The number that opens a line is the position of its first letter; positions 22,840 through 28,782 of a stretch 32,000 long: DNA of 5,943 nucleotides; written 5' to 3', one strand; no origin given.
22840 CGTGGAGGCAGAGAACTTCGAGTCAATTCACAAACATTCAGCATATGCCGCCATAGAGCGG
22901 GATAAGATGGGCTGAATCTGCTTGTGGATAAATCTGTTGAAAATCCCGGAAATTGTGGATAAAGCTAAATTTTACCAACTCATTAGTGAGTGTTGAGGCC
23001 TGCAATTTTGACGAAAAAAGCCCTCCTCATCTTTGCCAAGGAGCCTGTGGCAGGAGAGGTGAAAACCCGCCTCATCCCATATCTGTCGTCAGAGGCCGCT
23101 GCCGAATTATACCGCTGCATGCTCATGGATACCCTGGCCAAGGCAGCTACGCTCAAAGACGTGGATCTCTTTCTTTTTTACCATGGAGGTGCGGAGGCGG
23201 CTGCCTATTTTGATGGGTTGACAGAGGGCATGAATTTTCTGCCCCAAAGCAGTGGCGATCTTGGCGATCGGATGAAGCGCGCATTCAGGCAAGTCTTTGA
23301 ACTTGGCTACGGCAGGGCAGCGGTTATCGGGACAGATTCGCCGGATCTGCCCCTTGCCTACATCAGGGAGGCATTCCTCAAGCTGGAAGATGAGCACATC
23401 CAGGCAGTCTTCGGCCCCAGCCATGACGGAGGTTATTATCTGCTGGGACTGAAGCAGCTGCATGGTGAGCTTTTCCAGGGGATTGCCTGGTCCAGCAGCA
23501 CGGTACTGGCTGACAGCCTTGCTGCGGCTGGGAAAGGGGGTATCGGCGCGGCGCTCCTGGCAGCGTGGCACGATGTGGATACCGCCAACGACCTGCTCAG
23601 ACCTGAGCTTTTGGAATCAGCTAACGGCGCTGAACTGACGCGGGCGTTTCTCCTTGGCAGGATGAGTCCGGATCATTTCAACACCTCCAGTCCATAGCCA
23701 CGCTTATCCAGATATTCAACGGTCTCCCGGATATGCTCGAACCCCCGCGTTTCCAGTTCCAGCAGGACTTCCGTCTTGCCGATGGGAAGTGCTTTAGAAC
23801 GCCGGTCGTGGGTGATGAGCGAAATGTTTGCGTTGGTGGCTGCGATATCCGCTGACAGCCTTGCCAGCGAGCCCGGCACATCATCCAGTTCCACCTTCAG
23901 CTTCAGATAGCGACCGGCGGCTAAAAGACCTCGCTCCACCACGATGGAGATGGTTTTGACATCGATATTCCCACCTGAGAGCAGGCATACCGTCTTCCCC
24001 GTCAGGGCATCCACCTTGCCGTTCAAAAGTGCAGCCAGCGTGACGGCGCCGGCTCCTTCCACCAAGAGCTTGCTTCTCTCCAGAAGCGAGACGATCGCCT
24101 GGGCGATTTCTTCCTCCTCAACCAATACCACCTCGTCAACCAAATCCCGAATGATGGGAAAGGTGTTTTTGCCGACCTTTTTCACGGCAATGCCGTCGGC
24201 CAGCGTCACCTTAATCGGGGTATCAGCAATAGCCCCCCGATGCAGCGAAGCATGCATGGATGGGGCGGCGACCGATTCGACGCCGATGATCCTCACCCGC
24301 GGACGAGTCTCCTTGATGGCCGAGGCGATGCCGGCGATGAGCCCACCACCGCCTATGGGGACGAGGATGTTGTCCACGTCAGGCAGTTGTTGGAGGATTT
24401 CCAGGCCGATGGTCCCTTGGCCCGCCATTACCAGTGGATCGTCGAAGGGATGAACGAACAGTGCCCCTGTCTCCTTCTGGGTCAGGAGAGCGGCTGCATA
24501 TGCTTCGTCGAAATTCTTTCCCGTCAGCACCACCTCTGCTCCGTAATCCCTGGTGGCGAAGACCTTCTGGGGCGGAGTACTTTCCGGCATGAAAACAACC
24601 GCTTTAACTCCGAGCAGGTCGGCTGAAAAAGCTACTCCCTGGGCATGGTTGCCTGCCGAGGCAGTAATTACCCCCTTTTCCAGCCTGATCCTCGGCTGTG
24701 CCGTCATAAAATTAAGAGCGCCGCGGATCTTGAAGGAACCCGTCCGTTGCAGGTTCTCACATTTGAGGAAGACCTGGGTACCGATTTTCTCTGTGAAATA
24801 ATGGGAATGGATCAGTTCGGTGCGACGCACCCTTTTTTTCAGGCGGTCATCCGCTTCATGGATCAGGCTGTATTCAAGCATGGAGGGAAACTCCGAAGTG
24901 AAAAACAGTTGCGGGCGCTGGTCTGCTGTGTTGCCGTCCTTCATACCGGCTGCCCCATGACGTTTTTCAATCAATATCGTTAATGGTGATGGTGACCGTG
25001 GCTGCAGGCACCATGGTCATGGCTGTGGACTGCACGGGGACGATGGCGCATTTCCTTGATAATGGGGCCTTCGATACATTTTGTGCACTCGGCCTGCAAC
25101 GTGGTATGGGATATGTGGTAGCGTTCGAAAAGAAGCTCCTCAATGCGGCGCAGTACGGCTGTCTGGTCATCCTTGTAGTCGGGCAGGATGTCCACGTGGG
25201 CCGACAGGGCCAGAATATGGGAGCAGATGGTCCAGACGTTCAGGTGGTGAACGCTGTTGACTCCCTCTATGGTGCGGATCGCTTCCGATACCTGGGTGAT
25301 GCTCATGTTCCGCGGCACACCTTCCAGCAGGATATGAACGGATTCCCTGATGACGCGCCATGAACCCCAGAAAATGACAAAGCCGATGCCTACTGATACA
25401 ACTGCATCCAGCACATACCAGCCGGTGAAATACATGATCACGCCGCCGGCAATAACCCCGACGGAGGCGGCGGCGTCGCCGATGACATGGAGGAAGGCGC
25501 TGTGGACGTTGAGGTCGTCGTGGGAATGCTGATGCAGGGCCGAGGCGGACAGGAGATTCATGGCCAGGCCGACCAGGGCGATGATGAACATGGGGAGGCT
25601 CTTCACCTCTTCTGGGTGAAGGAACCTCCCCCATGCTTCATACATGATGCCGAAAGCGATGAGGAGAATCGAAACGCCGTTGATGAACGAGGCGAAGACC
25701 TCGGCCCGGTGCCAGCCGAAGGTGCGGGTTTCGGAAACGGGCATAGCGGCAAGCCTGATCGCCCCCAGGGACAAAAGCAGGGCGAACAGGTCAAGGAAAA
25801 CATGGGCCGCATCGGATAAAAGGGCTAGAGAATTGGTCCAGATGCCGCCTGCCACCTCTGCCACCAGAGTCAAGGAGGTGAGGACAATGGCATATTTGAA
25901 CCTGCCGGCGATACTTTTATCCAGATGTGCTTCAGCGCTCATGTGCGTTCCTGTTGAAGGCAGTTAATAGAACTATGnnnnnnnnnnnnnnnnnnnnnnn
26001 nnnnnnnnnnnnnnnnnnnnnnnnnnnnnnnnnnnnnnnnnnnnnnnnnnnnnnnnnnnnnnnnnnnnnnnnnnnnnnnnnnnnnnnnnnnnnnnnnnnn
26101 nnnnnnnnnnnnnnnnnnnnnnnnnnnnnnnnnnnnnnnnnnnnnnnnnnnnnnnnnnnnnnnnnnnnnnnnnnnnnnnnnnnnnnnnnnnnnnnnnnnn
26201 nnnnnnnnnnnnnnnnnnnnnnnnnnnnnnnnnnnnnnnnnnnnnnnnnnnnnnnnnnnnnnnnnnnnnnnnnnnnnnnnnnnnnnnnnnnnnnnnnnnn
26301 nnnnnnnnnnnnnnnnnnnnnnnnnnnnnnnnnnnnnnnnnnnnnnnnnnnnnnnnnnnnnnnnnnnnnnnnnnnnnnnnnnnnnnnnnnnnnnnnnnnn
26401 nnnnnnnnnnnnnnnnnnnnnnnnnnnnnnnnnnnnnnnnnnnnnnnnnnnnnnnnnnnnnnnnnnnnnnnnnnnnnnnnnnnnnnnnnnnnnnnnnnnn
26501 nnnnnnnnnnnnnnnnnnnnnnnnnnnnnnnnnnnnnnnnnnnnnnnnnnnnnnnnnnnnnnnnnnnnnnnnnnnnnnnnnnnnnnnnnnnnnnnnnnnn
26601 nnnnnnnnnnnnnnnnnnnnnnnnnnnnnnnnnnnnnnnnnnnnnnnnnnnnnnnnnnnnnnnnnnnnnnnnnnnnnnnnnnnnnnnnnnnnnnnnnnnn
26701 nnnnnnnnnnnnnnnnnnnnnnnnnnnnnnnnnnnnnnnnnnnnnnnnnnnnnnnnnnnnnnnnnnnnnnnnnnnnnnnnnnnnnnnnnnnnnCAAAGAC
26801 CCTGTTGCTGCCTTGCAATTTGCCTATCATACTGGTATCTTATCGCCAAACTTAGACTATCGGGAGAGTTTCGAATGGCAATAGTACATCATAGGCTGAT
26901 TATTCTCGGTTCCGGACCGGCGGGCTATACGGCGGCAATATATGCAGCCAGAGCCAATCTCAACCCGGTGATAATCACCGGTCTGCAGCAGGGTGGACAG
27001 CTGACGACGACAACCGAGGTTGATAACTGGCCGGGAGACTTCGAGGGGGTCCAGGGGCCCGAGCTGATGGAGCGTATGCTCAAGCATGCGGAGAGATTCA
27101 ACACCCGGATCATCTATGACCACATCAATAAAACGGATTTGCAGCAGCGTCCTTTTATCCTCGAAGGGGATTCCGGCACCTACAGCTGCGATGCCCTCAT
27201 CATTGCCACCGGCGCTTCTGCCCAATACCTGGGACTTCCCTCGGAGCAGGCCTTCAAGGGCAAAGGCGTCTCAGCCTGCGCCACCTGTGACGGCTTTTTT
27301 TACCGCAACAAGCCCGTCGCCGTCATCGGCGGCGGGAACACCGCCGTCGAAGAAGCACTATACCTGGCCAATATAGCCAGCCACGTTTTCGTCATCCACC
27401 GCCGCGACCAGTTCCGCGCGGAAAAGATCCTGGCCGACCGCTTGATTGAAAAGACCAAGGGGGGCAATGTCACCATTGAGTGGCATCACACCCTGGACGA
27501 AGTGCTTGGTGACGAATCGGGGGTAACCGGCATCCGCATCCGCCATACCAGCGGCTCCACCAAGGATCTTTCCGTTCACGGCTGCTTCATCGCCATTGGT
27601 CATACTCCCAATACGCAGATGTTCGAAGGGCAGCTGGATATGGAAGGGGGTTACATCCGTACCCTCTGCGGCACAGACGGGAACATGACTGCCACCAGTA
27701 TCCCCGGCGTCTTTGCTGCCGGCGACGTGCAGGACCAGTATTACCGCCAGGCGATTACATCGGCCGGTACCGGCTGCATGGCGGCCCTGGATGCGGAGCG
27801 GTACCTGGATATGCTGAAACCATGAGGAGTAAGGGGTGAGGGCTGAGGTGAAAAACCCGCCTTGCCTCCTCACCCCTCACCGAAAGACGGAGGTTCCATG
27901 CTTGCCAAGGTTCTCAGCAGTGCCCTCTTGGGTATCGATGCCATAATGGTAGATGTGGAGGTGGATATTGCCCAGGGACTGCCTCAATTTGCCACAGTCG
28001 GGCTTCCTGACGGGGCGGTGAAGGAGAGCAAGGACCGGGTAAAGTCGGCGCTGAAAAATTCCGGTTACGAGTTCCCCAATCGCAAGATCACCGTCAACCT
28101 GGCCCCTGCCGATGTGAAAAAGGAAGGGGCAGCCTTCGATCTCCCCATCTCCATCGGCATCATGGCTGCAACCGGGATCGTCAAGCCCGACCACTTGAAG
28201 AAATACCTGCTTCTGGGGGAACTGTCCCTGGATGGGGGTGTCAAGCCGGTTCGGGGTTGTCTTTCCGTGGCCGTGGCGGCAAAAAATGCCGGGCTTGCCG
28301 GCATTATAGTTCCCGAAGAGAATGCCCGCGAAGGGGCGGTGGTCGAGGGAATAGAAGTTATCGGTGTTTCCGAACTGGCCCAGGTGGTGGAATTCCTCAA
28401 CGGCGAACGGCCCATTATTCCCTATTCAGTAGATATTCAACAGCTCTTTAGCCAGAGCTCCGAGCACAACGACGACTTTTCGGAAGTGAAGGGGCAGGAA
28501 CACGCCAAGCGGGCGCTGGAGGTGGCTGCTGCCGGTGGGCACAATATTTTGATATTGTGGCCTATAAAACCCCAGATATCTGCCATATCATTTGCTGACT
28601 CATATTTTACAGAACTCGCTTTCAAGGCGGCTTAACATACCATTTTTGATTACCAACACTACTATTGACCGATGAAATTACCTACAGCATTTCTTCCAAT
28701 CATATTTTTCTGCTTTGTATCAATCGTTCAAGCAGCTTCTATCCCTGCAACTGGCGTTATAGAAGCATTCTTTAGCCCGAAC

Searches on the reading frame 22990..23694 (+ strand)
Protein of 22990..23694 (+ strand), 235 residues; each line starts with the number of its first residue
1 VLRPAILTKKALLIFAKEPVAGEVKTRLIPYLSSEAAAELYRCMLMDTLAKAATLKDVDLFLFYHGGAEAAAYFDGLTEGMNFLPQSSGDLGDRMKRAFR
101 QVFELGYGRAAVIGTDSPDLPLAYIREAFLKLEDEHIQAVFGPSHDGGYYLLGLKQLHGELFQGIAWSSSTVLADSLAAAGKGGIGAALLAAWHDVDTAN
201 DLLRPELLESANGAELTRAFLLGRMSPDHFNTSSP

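Call 40: search_protein_families(library=pfam, proteins=[window:22990-23694:+], max_evalue=0.001)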
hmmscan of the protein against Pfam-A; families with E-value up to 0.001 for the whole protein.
window:22990-23694:+ (235 aa): 2 families
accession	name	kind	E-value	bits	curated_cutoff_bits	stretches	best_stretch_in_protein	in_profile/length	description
PF09837.15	DUF2064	-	1.5e-37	128.5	25.8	1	48-169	1-120/120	Uncharacterized protein conserved in bacteria (DUF2064)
PF01983.22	CofC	-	2e-07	30.9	22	1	23-157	12-136/217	Guanylyl transferase CofC like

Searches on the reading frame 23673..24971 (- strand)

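Call 40: search_protein_families(library=pfam, proteins=[window:23673-24971:-], max_evalue=0.001)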
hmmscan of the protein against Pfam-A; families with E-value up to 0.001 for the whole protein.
window:23673-24971:- (432 aa): 1 family
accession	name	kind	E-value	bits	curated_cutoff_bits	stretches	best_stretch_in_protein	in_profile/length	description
PF00291.31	PALP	-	6.9e-88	295.2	35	1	47-333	4-295/295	Pyridoxal-phosphate dependent enzyme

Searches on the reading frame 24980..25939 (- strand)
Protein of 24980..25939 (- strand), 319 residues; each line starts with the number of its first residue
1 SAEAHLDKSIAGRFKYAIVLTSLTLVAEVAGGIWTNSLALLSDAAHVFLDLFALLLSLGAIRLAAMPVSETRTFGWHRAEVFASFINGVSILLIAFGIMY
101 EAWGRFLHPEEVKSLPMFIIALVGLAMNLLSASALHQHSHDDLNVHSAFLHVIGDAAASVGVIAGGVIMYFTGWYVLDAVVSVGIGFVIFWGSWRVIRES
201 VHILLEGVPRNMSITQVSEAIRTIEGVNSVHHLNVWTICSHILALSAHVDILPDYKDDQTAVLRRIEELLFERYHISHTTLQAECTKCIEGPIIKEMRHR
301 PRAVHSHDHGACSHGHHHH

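Call 40: search_protein_families(library=pfam, proteins=[window:24980-25939:-], max_evalue=0.001)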
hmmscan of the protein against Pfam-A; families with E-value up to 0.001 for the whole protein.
window:24980-25939:- (319 aa): 2 families
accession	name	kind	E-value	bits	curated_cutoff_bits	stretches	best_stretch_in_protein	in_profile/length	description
PF01545.26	Cation_efflux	-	5.2e-44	150.8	26.6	1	16-205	3-198/198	Cation efflux family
PF16916.11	ZT_dimer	-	1.1e-10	41.8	26.7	1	210-284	2-76/78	Dimerisation domain of Zinc Transporter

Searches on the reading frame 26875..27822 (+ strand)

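Call 40: search_protein_families(library=pfam, proteins=[window:26875-27822:+], max_evalue=0.001)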
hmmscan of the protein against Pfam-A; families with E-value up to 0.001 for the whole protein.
window:26875-27822:+ (316 aa): 8 families
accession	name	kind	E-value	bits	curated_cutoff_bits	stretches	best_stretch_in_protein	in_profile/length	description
PF07992.20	Pyr_redox_2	-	3e-49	168.5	26.1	1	7-299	2-290/291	Pyridine nucleotide-disulphide oxidoreductase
PF13738.12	Pyr_redox_3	-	4e-17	62.8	30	1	62-283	81-305/305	Pyridine nucleotide-disulphide oxidoreductase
PF00070.33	Pyr_redox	-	1.5e-15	57.9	22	1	148-223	2-80/82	Pyridine nucleotide-disulphide oxidoreductase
PF03486.20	HI0933_like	-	1.9e-06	27.9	50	0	7-37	2-32/244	HI0933-like protein Rossmann domain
PF01134.28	GIDA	-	9.4e-06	25.4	22.1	0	8-35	2-29/391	Glucose inhibited division protein A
PF00890.30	FAD_binding_2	-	8.1e-05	22.4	20.4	1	8-43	2-38/414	FAD binding domain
PF12831.13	FAD_oxidored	-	0.00015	21.7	27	0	9-45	3-40/416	FAD dependent oxidoreductase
PF01266.30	DAO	-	0.00021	21.4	27.9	0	60-120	147-209/353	FAD dependent oxidoreductase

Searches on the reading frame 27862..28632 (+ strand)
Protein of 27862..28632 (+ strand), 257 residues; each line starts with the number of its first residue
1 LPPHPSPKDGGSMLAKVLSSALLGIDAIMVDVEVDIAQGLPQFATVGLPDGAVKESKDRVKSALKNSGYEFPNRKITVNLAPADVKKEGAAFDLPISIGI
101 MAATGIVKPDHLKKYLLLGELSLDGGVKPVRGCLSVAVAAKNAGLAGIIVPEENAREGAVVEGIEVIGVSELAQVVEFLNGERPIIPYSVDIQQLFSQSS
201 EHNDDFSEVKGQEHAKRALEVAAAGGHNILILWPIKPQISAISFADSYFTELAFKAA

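Call 40: search_protein_families(library=pfam, proteins=[window:27862-28632:+], max_evalue=0.001)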
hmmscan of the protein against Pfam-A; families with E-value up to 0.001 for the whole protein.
window:27862-28632:+ (257 aa): 3 families
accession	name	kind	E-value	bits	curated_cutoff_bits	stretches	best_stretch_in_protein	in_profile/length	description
PF13541.12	ChlI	-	4.5e-49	165.8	27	1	32-154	1-121/121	Subunit ChlI of Mg-chelatase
PF01078.27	Mg_chelatase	-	6.9e-08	32.6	20.3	1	205-232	1-28/207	Magnesium chelatase, subunit ChlI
PF05362.19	Lon_C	-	1.5e-06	28.4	21.1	1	31-177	44-200/205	Lon protease (S16) C-terminal proteolytic domain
